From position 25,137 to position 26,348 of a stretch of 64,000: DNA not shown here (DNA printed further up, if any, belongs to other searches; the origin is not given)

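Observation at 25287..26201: Membrane-anchored DEDDh exonuclease translationally coupled to the prophage repressor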

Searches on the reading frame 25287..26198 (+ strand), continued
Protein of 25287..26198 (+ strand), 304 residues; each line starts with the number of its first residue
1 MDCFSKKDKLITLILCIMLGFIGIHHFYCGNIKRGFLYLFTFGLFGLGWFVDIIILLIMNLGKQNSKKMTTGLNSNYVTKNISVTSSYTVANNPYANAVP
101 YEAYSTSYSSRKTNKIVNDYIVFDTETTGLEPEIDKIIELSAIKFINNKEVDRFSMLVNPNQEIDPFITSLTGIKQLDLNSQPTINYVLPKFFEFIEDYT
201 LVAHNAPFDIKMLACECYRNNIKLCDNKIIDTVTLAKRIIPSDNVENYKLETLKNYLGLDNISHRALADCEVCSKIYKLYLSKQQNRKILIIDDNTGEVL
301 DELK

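Call 12: find_homologous_proteins(query=window:25287-26198:+, max_evalue=0.00001)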
Query window:25287-26198:+ (304 aa): 7169 proteins with E <= 0.00001 among 8000 candidates; the best 120 are listed.
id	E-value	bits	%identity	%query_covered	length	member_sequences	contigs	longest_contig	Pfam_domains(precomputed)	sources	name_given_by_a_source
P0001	7.9e-196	667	98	100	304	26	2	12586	PF00929.32,PF13482.13,PF05154.22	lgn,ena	-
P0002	2.3e-169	581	87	100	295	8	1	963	PF00929.32,PF13482.13,PF05154.22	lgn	-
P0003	1.4e-147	509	77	100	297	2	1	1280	PF00929.32,PF13482.13,PF05154.22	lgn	-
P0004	1.7e-138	479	72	100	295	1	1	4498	PF00929.32,PF05154.22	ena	-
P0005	3.9e-119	416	60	99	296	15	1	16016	PF00929.32,PF13482.13,PF05154.22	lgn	-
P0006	2.0e-116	407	61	98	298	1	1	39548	PF00929.32,PF01612.27,PF13482.13,PF05154.22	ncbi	-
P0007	2.2e-114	400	64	93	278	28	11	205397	PF00929.32,PF13482.13,PF16473.12,PF05154.22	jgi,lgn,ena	jgi:DNA polymerase III epsilon subunit family exonuclease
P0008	2.3e-112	393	60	100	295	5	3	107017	PF00929.32,PF01612.27,PF13482.13,PF16473.12,PF05154.22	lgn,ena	-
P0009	2.3e-108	380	59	98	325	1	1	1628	PF13240.12,PF00929.32,PF01612.27,PF13482.13,PF05154.22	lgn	-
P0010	6.0e-108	379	60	97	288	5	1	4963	PF00929.32,PF13482.13,PF05154.22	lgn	-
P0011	9.0e-107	375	59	97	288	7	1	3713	PF00929.32,PF13482.13,PF05154.22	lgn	-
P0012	2.9e-106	373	60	97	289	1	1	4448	PF00929.32,PF13482.13,PF05154.22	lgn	-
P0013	4.3e-106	373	59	99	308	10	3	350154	PF00929.32,PF01612.27,PF13482.13,PF16473.12,PF05154.22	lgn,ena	-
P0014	1.4e-105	371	58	98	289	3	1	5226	PF00929.32,PF13482.13,PF16473.12,PF05154.22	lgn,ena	-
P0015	7.3e-104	366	58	98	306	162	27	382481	PF13240.12,PF00929.32,PF13482.13,PF16473.12,PF05154.22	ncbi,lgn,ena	-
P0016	1.2e-103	365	60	92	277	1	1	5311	PF00929.32,PF13482.13,PF16473.12,PF05154.22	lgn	-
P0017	2.3e-103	364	58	96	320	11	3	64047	PF00929.32,PF13482.13,PF05154.22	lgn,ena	-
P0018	3.4e-103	363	60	92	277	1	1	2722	PF00929.32,PF13482.13,PF16473.12,PF05154.22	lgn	-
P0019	3.8e-103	363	57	98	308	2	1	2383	PF00929.32,PF13482.13,PF05154.22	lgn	-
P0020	5.8e-97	343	55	98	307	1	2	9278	PF00929.32,PF13482.13,PF16473.12,PF05154.22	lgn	-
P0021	1.5e-96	342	56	93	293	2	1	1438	PF13240.12,PF00929.32,PF01612.27,PF13482.13,PF05154.22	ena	-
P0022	4.2e-94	334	67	74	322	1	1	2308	PF00929.32,PF14471.12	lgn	-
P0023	6.6e-92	326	51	97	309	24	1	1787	PF13240.12,PF00929.32,PF13482.13,PF05154.22,PF13248.12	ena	-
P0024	6.2e-91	323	65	74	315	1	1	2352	PF00929.32,PF13482.13,PF16473.12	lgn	-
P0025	1.7e-88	315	54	91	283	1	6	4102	PF00929.32,PF05154.22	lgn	-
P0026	4.5e-88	314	52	94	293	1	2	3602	PF00929.32,PF05154.22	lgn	-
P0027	2.0e-87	312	68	68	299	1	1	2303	PF00929.32,PF13482.13,PF14471.12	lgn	-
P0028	2.5e-87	311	53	91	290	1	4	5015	PF00929.32,PF05154.22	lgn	-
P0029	7.3e-86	306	54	90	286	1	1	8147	PF00929.32,PF05154.22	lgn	-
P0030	7.7e-86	306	54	86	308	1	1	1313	PF00929.32,PF13482.13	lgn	-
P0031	7.7e-85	303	70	62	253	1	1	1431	PF00929.32,PF13482.13,PF16473.12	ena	-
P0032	9.7e-85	303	62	73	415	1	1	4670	PF00929.32,PF13482.13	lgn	-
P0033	1.2e-84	303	66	69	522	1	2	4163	PF00929.32,PF06152.17,PF13482.13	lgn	-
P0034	1.5e-84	302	62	73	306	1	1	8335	PF13240.12,PF00929.32,PF13482.13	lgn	-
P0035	2.8e-84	301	59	75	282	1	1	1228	PF00929.32,PF13482.13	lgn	-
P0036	8.2e-84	300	51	93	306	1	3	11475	PF00929.32,PF13482.13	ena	-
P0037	1.6e-83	299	59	73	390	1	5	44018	PF00929.32,PF13482.13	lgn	-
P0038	2.1e-83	298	52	88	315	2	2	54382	PF00929.32,PF13482.13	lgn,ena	-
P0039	2.9e-82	295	52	88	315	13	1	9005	PF00929.32,PF13482.13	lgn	-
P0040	1.2e-81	293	60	73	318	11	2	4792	PF00929.32,PF13482.13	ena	-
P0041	3.6e-81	291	52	88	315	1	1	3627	PF00929.32,PF13482.13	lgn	-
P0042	1.1e-79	286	55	75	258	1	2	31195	PF00929.32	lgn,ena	-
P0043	1.6e-79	286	60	73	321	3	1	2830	PF00929.32,PF13482.13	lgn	-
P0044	2.1e-79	285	50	91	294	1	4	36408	PF00929.32,PF05154.22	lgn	-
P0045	6.8e-79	284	58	73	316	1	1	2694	PF00929.32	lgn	-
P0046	1.6e-78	282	50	93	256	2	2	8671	PF00929.32,PF01612.27,PF13482.13,PF05154.22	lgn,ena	-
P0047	5.0e-78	281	52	91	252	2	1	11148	PF00929.32,PF13482.13,PF05154.22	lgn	-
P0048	1.7e-77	279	64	68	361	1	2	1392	PF13240.12,PF00929.32,PF13482.13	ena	-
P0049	5.4e-76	274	57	69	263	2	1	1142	PF00929.32,PF13482.13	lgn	-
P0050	3.8e-75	271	61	61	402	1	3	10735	PF00929.32,PF01612.27,PF13482.13,PF16473.12,PF05154.22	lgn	-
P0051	5.9e-75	271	64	62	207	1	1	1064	PF00929.32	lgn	-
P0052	1.6e-74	269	50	90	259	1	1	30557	PF00929.32,PF13482.13,PF05154.22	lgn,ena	-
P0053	1.1e-73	267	58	71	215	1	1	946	PF00929.32,PF01612.27,PF13482.13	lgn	-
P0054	3.4e-73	265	47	95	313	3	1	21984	PF00929.32,PF13482.13,PF05154.22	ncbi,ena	-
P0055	7.7e-71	257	46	93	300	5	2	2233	PF00929.32,PF05154.22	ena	-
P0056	2.5e-70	255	46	93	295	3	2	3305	PF00929.32,PF05154.22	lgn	-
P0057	1.8e-69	253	61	62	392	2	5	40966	PF00929.32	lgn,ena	-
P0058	2.6e-68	249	61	62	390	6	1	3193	PF00929.32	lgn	-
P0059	3.0e-67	245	60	63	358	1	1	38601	PF00929.32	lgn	-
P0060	1.4e-66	243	60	62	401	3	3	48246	PF00929.32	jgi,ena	jgi:DNA polymerase III epsilon subunit family exonuclease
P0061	1.9e-66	243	61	62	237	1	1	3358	PF00929.32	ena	-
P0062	2.2e-66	243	58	62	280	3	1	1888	PF00929.32,PF01612.27,PF13482.13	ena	-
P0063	2.6e-65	239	60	62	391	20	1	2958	PF00929.32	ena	-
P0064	1.3e-64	237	43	97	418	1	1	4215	PF00929.32,PF05154.22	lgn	-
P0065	3.6e-64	235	43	97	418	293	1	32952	PF00929.32,PF05154.22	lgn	-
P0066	6.8e-64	234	59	60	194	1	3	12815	PF00929.32,PF13482.13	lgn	-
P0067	1.3e-63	233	58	61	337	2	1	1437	PF00929.32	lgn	-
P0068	2.3e-63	233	42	97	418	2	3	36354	PF00929.32,PF05154.22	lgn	-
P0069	4.1e-63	232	45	91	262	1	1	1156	PF00929.32,PF13482.13,PF05154.22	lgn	-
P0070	9.8e-63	231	42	97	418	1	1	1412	PF00929.32,PF05154.22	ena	-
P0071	2.5e-61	226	51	74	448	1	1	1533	PF07508.20,PF00239.27,PF00929.32,PF05154.22,PF13248.12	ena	-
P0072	4.2e-61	225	57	60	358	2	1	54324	PF00929.32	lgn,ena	-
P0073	1.9e-59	220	42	92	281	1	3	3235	PF00929.32,PF13482.13,PF05154.22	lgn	-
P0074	5.9e-59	218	44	85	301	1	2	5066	PF00929.32,PF13482.13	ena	-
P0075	9.2e-57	211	41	93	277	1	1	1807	PF00929.32,PF05154.22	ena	-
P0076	4.5e-56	209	53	61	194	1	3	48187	PF00929.32,PF13482.13,PF16473.12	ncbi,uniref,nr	ncbi:DNA polymerase III epsilon subunit family exonuclease [Breznakia sp. PF5-3]|uniref:3'-5' exonuc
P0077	1.0e-55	208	41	93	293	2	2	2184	PF00929.32,PF01612.27,PF13482.13,PF05154.22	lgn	-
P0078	2.7e-55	206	52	64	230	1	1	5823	PF00929.32,PF01612.27,PF13482.13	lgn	-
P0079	2.9e-55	206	53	61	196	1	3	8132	PF00929.32,PF13482.13,PF16473.12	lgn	-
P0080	6.0e-54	202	40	91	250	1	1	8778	PF00929.32,PF13482.13,PF16473.12,PF05154.22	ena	-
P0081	2.1e-53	200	43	91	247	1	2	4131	PF00929.32,PF13482.13,PF05154.22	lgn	-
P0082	7.1e-51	192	39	97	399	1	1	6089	PF00929.32,PF05154.22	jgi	-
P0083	8.9e-51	191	40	90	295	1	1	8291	PF00929.32,PF13482.13,PF05154.22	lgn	-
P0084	1.3e-50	191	52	59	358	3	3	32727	PF00929.32,PF13482.13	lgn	-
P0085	6.3e-50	189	51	60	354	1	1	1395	PF00929.32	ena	-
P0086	8.8e-50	188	44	83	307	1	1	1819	PF00929.32,PF13482.13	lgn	-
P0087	9.6e-50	188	52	59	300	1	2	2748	PF00929.32,PF13482.13,PF16473.12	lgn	-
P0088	1.4e-42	164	49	55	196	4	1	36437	PF00929.32,PF16473.12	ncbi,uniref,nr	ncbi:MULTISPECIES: exonuclease domain-containing protein [unclassified Breznakia]|uniref:3'-5' exonu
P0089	2.4e-42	164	52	54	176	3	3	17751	PF00929.32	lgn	-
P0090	4.3e-42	163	49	56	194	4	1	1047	PF00929.32,PF13482.13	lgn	-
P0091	6.3e-42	162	46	60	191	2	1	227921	PF00929.32,PF16473.12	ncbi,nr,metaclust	ncbi:hypothetical protein A4S06_01535 [Erysipelotrichaceae bacterium MTC7]|nr:hypothetical protein A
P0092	1.4e-41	161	50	56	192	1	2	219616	PF00929.32,PF13482.13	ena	-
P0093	4.6e-40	156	48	55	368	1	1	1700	PF00929.32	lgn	-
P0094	5.9e-38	149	48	55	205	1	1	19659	PF00929.32,PF13482.13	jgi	-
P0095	6.0e-38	149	37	72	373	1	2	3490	PF00929.32,PF13482.13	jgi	-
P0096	1.1e-37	148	47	57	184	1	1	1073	PF00929.32,PF13482.13,PF16473.12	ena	-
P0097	1.4e-37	148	49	53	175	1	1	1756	PF00929.32,PF13482.13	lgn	-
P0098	4.9e-37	146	47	53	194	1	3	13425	PF00929.32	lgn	-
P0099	8.3e-37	145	46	54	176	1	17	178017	PF00929.32,PF13482.13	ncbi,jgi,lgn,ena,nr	ncbi:MAG: 3'-5' exonuclease [Bacilli bacterium]|jgi:DNA polymerase III epsilon subunit family exonuc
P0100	1.3e-36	145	41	64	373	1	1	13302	PF00929.32,PF13482.13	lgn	-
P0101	1.3e-36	145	45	58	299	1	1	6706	PF00929.32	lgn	-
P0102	4.4e-36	143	45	57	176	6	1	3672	PF00929.32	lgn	-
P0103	5.9e-36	143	41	61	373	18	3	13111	PF00929.32,PF13482.13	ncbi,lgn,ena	-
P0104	1.1e-35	142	47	56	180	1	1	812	PF00929.32,PF13482.13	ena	-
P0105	1.7e-35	141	35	87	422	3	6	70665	PF00929.32,PF13482.13,PF16473.12,PF05154.22,PF21762.4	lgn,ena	-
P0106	2.0e-35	141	49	56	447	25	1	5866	PF00929.32,PF13482.13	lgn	-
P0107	1.6e-34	138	33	88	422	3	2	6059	PF00929.32,PF13482.13,PF16473.12,PF05154.22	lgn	-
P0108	4.8e-34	136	47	57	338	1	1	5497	PF00929.32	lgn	-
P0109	6.7e-34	136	47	57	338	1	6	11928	PF00929.32,PF01612.27,PF16473.12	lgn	-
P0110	6.8e-34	136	39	63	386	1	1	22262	PF00929.32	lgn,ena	-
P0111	2.3e-33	134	37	88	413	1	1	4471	PF00929.32,PF13482.13,PF16473.12,PF05154.22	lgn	-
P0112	3.9e-33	133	46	56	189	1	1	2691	PF00929.32,PF01612.27,PF16473.12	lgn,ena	-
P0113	7.3e-33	133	44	60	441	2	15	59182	PF00929.32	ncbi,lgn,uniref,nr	ncbi:3'-5' exonuclease [Clostridium kluyveri]|uniref:DNA polymerase III, epsilon subunit related exo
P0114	1.4e-32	132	48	54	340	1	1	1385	PF00929.32,PF13482.13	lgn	-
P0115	1.8e-32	131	47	52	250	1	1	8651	PF00929.32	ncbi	-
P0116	2.0e-32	131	33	89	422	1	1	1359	PF00929.32,PF13482.13,PF16473.12,PF05154.22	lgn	-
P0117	2.3e-32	131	35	87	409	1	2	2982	PF00929.32,PF01612.27,PF00533.34,PF13482.13,PF16473.12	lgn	-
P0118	2.5e-32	131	44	55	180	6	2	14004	PF00929.32,PF13482.13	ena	-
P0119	6.0e-32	130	47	52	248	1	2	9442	PF00929.32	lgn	-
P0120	9.3e-32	129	33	88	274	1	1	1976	PF00929.32,PF13482.13,PF03104.26,PF05154.22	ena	-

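Call 14: find_encoding_contigs(protein=P0015, flank=6000, max_places=6)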
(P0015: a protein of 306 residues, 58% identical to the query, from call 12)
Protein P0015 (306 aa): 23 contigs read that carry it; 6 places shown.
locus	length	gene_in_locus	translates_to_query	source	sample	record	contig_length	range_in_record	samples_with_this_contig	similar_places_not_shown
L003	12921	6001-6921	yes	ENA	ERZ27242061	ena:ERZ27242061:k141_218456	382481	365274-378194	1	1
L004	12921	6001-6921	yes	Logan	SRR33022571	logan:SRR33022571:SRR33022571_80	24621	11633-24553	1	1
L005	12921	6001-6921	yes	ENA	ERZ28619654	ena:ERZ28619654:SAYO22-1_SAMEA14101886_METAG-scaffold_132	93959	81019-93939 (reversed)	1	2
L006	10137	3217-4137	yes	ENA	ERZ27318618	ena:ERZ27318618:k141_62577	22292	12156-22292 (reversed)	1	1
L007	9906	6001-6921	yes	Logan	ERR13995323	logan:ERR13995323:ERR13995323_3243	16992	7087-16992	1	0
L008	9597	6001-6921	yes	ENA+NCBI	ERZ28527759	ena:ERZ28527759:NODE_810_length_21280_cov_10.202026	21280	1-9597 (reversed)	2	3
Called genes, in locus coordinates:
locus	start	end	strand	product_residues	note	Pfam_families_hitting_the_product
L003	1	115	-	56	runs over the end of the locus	-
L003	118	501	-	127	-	-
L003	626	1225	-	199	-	-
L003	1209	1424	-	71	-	-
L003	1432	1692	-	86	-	PF02183:HALZ (faint)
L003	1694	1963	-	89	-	PF04026:SpoVG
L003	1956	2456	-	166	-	-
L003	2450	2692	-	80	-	-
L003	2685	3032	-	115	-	-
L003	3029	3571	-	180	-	-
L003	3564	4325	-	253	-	PF13730:HTH_36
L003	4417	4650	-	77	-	-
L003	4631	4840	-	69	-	-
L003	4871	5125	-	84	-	-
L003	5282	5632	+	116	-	PF12844:HTH_19, PF13443:HTH_26 (weak), PF01381:HTH_3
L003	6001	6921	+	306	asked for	PF05154:TM2, PF13240:Zn_Ribbon_1 (faint), PF00929:RNase_T, PF13482:RNase_H_2 (weak), PF16473:Rv2179c-like (weak)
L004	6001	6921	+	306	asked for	PF05154:TM2, PF13240:Zn_Ribbon_1 (faint), PF00929:RNase_T, PF13482:RNase_H_2 (weak), PF16473:Rv2179c-like (weak)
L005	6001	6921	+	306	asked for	PF05154:TM2, PF13240:Zn_Ribbon_1 (faint), PF00929:RNase_T, PF13482:RNase_H_2 (weak), PF16473:Rv2179c-like (weak)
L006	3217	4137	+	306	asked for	PF05154:TM2, PF13240:Zn_Ribbon_1 (faint), PF00929:RNase_T, PF13482:RNase_H_2 (weak), PF16473:Rv2179c-like (weak)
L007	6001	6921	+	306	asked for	PF05154:TM2, PF13240:Zn_Ribbon_1 (faint), PF00929:RNase_T, PF13482:RNase_H_2 (weak), PF16473:Rv2179c-like (weak)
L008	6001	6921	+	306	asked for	PF05154:TM2, PF13240:Zn_Ribbon_1 (faint), PF00929:RNase_T, PF13482:RNase_H_2 (weak), PF16473:Rv2179c-like (weak)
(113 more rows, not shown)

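Call 15: find_encoding_contigs(protein=P0007, flank=6000, max_places=5)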
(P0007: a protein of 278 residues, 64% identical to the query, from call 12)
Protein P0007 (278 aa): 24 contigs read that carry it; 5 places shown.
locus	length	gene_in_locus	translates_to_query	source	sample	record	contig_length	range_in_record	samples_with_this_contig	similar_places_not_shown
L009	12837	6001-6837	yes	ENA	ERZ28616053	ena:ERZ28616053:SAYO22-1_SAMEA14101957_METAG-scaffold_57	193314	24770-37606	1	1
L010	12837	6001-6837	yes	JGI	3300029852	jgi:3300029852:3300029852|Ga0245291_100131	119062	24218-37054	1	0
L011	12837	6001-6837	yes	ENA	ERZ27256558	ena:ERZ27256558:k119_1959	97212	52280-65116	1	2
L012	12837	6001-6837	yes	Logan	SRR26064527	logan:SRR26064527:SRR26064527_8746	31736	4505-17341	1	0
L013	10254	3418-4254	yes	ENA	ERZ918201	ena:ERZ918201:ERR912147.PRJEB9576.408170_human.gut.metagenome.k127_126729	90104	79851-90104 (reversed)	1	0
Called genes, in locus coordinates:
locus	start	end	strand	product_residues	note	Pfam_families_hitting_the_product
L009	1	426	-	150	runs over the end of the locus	-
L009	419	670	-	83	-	-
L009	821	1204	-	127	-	-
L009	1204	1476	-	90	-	-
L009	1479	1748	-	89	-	-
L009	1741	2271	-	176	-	-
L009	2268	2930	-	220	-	PF00589:Phage_integrase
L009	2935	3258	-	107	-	PF08461:WHD_RNase_R (faint)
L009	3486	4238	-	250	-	PF07261:DnaB_2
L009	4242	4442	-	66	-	-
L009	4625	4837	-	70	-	-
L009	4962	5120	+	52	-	-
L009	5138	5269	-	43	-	-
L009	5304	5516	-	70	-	-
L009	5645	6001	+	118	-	-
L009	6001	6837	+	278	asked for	PF05154:TM2, PF00929:RNase_T, PF13482:RNase_H_2 (weak), PF16473:Rv2179c-like (faint)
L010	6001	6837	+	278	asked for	PF05154:TM2, PF00929:RNase_T, PF13482:RNase_H_2 (weak), PF16473:Rv2179c-like (faint)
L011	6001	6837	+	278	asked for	PF05154:TM2, PF00929:RNase_T, PF13482:RNase_H_2 (weak), PF16473:Rv2179c-like (faint)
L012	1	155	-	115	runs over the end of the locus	-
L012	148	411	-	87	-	-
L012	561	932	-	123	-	-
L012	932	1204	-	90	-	-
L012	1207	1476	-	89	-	-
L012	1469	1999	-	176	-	-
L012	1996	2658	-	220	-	PF00589:Phage_integrase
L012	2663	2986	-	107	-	PF08461:WHD_RNase_R (faint)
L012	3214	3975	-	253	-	PF07261:DnaB_2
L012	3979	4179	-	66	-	-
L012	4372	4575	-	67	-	-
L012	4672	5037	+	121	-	-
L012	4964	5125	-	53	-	-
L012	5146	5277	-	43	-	-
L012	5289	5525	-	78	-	PF12844:HTH_19 (weak), PF01381:HTH_3, PF13443:HTH_26 (weak)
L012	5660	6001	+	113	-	PF01381:HTH_3, PF12844:HTH_19, PF13443:HTH_26 (faint)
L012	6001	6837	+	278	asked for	PF05154:TM2, PF00929:RNase_T, PF13482:RNase_H_2 (weak), PF16473:Rv2179c-like (faint)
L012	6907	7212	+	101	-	PF06114:Peptidase_M78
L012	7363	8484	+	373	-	PF00589:Phage_integrase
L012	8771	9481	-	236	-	PF01551:Peptidase_M23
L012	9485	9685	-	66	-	-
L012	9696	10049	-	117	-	-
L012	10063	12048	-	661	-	PF05895:DUF859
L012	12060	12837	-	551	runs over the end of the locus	PF06605:Prophage_tail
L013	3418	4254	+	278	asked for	PF05154:TM2, PF00929:RNase_T, PF13482:RNase_H_2 (weak), PF16473:Rv2179c-like (faint)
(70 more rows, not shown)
